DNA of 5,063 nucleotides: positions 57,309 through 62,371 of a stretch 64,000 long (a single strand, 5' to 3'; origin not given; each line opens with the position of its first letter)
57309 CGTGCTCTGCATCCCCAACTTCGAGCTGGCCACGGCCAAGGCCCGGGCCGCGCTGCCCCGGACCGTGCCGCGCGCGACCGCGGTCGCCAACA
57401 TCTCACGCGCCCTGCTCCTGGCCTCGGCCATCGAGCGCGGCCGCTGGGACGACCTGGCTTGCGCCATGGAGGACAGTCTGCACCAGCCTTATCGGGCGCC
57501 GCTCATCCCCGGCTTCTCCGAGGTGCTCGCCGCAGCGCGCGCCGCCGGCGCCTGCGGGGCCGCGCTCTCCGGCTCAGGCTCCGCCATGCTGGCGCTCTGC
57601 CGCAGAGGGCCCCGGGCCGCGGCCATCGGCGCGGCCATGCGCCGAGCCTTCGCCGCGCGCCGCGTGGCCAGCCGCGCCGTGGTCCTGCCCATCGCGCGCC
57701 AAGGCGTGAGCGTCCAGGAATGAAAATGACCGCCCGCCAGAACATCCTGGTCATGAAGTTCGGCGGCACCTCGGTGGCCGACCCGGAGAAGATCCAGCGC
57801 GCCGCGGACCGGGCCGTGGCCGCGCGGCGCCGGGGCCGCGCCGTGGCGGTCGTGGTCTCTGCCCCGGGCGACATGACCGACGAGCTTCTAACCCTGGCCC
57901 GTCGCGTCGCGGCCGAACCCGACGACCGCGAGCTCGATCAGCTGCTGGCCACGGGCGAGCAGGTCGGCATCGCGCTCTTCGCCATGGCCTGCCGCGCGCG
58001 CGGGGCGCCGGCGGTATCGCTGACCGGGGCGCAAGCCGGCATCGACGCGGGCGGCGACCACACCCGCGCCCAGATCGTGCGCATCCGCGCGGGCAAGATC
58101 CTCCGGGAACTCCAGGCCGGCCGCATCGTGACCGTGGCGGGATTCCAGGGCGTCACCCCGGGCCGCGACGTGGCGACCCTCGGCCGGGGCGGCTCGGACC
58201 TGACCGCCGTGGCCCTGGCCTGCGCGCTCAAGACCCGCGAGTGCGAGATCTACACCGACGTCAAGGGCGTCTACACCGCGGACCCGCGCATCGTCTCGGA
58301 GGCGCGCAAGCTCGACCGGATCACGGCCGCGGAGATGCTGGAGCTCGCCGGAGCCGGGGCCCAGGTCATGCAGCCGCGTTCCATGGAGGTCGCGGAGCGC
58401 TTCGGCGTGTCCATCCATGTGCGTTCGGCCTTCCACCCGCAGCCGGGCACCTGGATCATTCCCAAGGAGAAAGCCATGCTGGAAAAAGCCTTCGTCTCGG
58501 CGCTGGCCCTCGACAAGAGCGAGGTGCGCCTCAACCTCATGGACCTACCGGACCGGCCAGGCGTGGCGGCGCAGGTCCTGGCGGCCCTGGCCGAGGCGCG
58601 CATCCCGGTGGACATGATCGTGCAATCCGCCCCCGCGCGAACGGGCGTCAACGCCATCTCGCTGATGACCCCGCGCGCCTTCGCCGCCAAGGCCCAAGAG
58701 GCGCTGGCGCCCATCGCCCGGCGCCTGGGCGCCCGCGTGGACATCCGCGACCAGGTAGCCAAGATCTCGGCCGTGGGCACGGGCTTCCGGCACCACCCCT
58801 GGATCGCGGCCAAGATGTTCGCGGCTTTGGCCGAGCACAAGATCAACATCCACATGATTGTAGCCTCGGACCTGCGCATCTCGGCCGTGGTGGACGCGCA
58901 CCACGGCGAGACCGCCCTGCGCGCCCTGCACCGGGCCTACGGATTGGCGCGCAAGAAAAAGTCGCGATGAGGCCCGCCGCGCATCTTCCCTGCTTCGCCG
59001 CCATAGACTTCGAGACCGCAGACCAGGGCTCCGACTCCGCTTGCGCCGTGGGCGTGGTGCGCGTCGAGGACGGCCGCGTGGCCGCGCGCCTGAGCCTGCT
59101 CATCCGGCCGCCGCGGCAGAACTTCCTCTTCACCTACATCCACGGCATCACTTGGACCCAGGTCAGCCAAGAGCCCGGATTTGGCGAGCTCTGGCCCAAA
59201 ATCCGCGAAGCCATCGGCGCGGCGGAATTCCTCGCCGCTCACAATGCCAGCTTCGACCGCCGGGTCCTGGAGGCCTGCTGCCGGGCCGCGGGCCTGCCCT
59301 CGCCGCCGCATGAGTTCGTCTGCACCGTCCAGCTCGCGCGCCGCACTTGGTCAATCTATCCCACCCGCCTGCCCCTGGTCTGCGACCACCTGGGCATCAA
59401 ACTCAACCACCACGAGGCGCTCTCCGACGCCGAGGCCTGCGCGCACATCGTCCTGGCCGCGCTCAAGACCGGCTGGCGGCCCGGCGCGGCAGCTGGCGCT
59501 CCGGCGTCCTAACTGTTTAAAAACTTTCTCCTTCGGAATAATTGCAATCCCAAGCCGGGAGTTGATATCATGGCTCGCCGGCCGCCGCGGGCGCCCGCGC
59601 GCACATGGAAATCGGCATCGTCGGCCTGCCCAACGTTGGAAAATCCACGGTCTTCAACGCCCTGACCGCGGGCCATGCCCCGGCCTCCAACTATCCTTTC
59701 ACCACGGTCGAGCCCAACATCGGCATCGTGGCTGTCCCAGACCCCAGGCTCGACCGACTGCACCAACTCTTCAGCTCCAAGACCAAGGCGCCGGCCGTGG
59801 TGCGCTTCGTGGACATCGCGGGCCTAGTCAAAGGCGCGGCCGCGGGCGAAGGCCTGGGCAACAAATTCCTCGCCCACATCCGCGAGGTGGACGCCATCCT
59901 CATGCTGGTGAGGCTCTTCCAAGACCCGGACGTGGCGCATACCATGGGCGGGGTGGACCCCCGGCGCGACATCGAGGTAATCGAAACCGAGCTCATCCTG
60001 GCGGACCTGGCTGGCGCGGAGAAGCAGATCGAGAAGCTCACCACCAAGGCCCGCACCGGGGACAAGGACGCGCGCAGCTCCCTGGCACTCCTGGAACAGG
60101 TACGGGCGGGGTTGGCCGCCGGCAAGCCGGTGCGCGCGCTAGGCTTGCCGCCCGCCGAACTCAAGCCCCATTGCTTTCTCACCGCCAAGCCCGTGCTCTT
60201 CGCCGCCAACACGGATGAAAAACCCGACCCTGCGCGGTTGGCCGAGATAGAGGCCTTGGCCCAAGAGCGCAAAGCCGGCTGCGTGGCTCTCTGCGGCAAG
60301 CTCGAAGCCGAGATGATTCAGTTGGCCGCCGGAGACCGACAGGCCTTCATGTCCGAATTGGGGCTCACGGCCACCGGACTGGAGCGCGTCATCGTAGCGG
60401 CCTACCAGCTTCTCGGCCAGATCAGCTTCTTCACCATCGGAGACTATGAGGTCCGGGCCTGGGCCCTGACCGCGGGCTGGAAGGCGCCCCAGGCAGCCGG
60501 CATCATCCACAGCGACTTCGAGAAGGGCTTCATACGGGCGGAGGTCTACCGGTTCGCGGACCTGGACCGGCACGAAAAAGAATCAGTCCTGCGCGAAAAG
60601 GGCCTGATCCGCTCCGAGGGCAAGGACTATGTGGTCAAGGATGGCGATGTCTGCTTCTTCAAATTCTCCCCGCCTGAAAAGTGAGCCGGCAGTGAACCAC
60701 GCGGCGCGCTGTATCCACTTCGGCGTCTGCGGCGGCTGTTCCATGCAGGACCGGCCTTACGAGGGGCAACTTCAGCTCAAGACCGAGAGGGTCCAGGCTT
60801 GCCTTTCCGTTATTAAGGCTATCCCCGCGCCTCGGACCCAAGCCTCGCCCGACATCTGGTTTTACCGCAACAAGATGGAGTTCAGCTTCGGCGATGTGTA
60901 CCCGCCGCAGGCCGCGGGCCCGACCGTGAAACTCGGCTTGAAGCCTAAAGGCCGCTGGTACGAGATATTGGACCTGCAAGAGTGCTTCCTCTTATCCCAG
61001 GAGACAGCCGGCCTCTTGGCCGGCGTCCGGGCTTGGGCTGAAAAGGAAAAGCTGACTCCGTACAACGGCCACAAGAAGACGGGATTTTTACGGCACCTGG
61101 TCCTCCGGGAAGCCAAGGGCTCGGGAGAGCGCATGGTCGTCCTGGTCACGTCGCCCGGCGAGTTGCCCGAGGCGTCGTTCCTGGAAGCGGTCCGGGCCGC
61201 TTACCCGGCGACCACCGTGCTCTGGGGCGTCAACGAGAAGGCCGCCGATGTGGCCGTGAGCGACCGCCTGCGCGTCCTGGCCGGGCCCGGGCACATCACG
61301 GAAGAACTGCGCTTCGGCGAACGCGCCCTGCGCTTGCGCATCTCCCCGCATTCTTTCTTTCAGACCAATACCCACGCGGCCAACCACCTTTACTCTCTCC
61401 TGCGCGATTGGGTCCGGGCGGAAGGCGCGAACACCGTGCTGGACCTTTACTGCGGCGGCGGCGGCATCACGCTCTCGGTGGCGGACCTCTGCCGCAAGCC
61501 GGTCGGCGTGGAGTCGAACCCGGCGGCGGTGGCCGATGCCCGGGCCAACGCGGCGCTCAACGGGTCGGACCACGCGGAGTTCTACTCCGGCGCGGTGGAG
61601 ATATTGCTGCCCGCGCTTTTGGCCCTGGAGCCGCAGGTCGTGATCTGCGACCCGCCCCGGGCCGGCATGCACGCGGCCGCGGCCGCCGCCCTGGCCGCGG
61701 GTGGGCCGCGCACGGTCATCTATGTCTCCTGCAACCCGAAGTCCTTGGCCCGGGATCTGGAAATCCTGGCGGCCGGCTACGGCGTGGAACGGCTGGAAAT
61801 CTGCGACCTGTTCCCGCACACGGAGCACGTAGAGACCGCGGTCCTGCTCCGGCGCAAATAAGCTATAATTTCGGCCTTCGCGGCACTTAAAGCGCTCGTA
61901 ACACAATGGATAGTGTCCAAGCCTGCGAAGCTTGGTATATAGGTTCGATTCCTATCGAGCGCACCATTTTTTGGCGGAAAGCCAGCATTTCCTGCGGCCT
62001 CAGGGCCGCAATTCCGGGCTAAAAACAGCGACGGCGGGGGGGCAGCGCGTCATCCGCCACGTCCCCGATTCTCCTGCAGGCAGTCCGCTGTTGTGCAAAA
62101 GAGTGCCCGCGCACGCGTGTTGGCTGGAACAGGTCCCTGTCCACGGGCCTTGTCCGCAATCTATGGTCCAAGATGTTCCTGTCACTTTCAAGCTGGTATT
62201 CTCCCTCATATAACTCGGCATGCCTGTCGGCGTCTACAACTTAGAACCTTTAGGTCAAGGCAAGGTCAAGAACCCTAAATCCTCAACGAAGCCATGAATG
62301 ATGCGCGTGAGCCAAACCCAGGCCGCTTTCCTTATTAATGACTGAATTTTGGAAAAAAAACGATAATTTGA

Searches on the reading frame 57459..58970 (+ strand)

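Call 68: search_protein_families(library=pfam, proteins=[window:57459-58970:+], max_evalue=0.0001)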
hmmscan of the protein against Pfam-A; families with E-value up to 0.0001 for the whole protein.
window:57459-58970:+ (503 aa): 4 families
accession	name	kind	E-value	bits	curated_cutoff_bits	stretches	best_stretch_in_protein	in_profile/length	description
PF00696.33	AA_kinase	-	8.7e-47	160.2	24.9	1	96-323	2-234/234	Amino acid kinase family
PF22468.2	ACT_9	-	1.8e-27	95.3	27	2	436-493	1-60/61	ACT domain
PF13840.12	ACT_7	-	8e-16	58.1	27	1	429-492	2-65/65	ACT domain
PF01842.31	ACT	-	7.4e-11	42.1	27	1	361-405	5-47/66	ACT domain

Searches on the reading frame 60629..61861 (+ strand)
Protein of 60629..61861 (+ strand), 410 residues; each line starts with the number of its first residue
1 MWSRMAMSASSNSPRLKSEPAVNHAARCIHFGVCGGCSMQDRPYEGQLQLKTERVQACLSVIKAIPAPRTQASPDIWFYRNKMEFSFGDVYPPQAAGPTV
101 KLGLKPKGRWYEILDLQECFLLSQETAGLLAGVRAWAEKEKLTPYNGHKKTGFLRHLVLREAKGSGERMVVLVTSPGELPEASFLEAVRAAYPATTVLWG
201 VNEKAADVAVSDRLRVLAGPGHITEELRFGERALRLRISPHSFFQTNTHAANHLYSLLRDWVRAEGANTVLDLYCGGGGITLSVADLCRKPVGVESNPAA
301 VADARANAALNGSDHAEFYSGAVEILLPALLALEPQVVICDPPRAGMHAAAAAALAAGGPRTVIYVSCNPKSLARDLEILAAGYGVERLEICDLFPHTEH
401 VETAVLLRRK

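Call 13: search_protein_families(library=pfam, proteins=[window:60629-61861:+], max_evalue=0.01)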
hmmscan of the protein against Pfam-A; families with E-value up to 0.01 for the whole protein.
window:60629-61861:+ (410 aa): 6 families
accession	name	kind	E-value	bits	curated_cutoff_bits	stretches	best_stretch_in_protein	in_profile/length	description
PF05958.17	tRNA_U5-meth_tr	-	1.9e-24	86.8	23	1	213-410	149-357/357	tRNA (Uracil-5-)-methyltransferase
PF13847.12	Methyltransf_31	-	1.2e-06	28.7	27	1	266-329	3-68/145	Methyltransferase domain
PF09445.16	Methyltransf_15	-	6.3e-05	23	22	1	268-347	2-84/165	RNA cap guanine-N2 methyltransferase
PF13649.12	Methyltransf_25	-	7.9e-05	23.7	27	1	270-325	1-57/97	Methyltransferase domain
PF05175.20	MTS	-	0.00013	22.1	23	1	263-343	28-107/170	Methyltransferase small domain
PF06325.19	PrmA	-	0.0024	17.9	22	1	231-315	127-211/296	Ribosomal protein L11 methyltransferase (PrmA)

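Call 38: find_homologous_proteins(query=window:60629-61861:+, max_evalue=1e-60)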
Query window:60629-61861:+ (410 aa): 3052 proteins with E <= 1e-60 among 8000 candidates; the best 120 are listed.
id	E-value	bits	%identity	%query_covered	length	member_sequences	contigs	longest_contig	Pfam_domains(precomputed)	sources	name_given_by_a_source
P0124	9.2e-250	846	92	99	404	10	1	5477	PF13847.13,PF05958.18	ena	-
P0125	5.0e-196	670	76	94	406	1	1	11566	PF13847.13,PF05958.18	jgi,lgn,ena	-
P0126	6.6e-194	663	74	99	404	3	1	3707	PF13847.13,PF13649.13,PF05958.18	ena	-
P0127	2.5e-192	657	74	99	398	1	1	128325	PF13847.13,PF05958.18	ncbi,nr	ncbi:MAG: 23S rRNA (uracil(1939)-C(5))-methyltransferase RlmD [Elusimicrobia bacterium]|nr:23S rRNA 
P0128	8.3e-192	656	74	95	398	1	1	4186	PF13847.13,PF13649.13,PF05958.18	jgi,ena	-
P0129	1.6e-191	655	73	99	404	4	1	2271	PF13847.13,PF05175.21,PF13649.13,PF09445.17,PF05958.18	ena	-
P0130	2.8e-191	654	75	94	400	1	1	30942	PF13847.13,PF13649.13,PF05958.18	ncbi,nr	ncbi:MAG: 23S rRNA (uracil(1939)-C(5))-methyltransferase RlmD [Elusimicrobia bacterium]|nr:23S rRNA 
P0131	9.5e-191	652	75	94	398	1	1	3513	PF13847.13,PF05175.21,PF13649.13,PF05958.18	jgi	jgi:23S rRNA (uracil1939-C5)-methyltransferase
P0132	3.6e-190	650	73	99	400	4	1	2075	PF13847.13,PF05175.21,PF13649.13,PF05958.18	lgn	-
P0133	8.8e-190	649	73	93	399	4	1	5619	PF13847.13,PF05958.18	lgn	-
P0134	1.9e-188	645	73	94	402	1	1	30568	PF13847.13,PF13649.13,PF05958.18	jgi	jgi:23S rRNA (uracil1939-C5)-methyltransferase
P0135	2.4e-188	644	71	99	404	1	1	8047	PF13847.13,PF05175.21,PF13649.13,PF05958.18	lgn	-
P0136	3.2e-187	641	77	91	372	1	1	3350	PF13847.13,PF13649.13,PF05958.18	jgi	jgi:23S rRNA (uracil-5-)-methyltransferase RumA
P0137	4.8e-184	630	72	99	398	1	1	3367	PF13847.13,PF05175.21,PF13649.13,PF05958.18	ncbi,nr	ncbi:MAG: 23S rRNA (uracil(1939)-C(5))-methyltransferase RlmD [Elusimicrobia bacterium]|nr:23S rRNA 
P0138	5.9e-184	630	72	99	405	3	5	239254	PF13847.13,PF13649.13,PF05958.18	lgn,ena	-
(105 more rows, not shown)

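Call 40: find_encoding_contigs(protein=P0124, flank=5000, max_places=3)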
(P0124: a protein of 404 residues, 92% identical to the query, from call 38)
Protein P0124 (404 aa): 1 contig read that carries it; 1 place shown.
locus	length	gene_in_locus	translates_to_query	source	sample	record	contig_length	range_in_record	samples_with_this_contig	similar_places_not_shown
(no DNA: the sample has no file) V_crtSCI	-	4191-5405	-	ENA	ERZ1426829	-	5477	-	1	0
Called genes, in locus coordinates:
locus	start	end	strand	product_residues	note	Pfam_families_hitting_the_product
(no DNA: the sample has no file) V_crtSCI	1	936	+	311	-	?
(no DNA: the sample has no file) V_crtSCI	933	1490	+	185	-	PF00929:RNase_T, PF16473:Rv2179c-like (faint)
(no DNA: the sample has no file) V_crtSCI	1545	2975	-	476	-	PF13729:TraF_2, PF18990:DUF5723 (faint)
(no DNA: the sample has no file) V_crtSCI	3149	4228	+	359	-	PF01926:MMR_HSR1, PF02421:FeoB_N, PF06071:YchF-GTPase_C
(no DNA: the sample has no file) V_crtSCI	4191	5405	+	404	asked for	PF05958:tRNA_U5-meth_tr, PF13847:Methyltransf_31 (weak)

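Call 41: find_encoding_contigs(protein=P0127, flank=6000, max_places=2)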
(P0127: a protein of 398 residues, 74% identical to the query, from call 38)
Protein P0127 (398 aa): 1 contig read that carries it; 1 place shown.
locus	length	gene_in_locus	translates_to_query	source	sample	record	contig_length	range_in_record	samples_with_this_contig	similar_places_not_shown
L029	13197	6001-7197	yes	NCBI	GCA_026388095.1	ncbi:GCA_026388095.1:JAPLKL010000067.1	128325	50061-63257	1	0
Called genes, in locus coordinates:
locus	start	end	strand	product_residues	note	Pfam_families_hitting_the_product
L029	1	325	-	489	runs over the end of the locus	PF13231:PMT_2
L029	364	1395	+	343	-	PF00089:Trypsin, PF13365:Trypsin_2, PF17820:PDZ_6 (faint), PF13180:PDZ_2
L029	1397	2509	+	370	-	PF03739:LptF_LptG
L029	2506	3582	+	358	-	PF03739:LptF_LptG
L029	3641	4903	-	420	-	PF13729:TraF_2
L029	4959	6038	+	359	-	PF01926:MMR_HSR1, PF02421:FeoB_N (weak), PF06071:YchF-GTPase_C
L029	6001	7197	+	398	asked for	PF05958:tRNA_U5-meth_tr, PF13847:Methyltransf_31 (weak)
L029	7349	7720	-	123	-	PF00072:Response_reg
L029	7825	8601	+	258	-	PF02353:CMAS (weak), PF01209:Ubie_methyltran, PF13489:Methyltransf_23, PF05175:MTS (weak), PF13847:Methyltransf_31, PF08241:Methyltransf_11, PF08242:Methyltransf_12, PF13649:Methyltransf_25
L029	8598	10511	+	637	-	-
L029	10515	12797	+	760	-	PF07719:TPR_2 (faint), PF13414:TPR_11 (faint), PF13428:TPR_14 (faint), PF13371:TPR_9 (faint), PF00515:TPR_1 (faint), PF13181:TPR_8 (faint), PF13431:TPR_17 (faint)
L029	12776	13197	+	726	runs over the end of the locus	PF00580:UvrD-helicase, PF13245:AAA_19, PF13604:AAA_30 (faint), PF13361:UvrD_C, PF13538:UvrD_C_2, PF21196:PcrA_UvrD_tudor (weak)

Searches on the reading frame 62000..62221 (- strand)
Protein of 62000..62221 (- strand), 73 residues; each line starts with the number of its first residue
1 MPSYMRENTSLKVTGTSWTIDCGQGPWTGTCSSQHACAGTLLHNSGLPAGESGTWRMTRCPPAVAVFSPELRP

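Call 13: search_protein_families(library=pfam, proteins=[window:62000-62221:-], max_evalue=0.01)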
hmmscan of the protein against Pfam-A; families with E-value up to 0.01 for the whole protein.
window:62000-62221:- (73 aa): 0 families

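Call 45: search_protein_representatives(protein=window:62000-62221:-)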
Query: 73 residues. Proteins with E-value up to 0.001 (for the whole library): 6; up to 1e-10: 2; up to 1e-30: 0. The best 6 are listed.
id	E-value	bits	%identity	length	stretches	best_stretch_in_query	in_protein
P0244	1.1e-18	82.8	47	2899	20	16-44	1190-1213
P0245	3.3e-13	65.4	69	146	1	9-59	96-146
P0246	3.1e-07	46.4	38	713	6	12-33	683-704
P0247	7.3e-07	45.2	36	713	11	24-61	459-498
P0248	1.6e-06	44.1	43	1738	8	32-57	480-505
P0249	6.9e-04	35.7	54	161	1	10-59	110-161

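Call 74: search_protein_families(library=pfam, proteins=[P0245, P0249], max_evalue=0.01)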
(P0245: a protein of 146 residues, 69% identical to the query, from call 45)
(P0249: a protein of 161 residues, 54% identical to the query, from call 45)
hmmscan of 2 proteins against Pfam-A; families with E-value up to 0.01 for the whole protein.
P0245 (146 aa): 0 families

P0249 (161 aa): 0 families
